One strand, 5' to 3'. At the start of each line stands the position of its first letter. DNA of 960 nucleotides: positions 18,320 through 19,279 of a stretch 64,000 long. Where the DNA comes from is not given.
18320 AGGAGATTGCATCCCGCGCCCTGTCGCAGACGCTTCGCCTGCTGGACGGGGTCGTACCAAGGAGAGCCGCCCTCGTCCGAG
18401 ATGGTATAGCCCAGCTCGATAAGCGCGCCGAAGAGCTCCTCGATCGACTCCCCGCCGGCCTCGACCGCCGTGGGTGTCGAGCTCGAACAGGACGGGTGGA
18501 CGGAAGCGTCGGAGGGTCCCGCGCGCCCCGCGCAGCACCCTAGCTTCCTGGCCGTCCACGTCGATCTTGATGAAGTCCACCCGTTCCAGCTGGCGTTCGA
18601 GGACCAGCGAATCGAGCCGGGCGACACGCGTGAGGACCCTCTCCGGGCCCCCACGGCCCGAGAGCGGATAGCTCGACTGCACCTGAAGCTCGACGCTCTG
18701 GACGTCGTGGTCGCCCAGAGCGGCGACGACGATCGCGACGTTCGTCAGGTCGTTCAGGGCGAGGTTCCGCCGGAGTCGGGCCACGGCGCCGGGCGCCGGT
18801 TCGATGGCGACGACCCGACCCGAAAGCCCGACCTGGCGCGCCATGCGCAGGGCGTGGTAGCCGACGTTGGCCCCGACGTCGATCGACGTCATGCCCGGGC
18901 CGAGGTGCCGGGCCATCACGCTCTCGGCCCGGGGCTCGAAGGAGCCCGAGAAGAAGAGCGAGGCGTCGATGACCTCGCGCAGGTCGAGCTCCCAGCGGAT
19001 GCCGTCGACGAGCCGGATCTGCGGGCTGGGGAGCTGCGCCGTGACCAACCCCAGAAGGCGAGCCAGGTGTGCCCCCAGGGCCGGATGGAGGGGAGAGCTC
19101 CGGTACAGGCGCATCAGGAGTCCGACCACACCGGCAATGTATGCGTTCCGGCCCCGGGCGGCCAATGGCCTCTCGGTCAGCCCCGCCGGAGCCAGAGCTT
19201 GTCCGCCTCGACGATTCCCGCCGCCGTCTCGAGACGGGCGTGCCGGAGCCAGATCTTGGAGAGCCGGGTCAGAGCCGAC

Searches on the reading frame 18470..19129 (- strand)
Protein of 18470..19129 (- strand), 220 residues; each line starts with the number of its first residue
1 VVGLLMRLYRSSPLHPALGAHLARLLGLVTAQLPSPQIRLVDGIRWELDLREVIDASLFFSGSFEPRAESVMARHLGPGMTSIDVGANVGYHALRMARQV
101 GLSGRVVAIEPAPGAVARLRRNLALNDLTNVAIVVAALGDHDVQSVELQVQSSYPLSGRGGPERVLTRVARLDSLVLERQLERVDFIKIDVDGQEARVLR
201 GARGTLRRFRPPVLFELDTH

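Call 36: search_protein_families(library=pfam, proteins=[window:18470-19129:-], max_evalue=0.01)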
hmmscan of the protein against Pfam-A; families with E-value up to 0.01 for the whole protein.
window:18470-19129:- (220 aa): 6 families
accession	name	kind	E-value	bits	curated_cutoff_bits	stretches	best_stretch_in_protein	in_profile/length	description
PF05050.19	Methyltransf_21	-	1.1e-21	78.2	22.7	1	84-217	1-148/173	Methyltransferase FkbM domain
PF01135.25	PCMT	-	1.9e-07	31.5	20.3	1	76-136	71-131/210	Protein-L-isoaspartate(D-aspartate) O-methyltransferase (PCMT)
PF02475.24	TRM5-TYW2_MTfase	-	2.4e-07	31.3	28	1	43-149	7-102/164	TRM5/TYW2 methyltransferase domain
PF13649.12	Methyltransf_25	-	3.5e-05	24.8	27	1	84-144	3-61/97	Methyltransferase domain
PF13847.12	Methyltransf_31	-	0.00022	21.4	27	1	78-140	3-65/145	Methyltransferase domain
PF05575.17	V_cholerae_RfbT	-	0.001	18.9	27.9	1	74-142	75-143/286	Vibrio cholerae RfbT protein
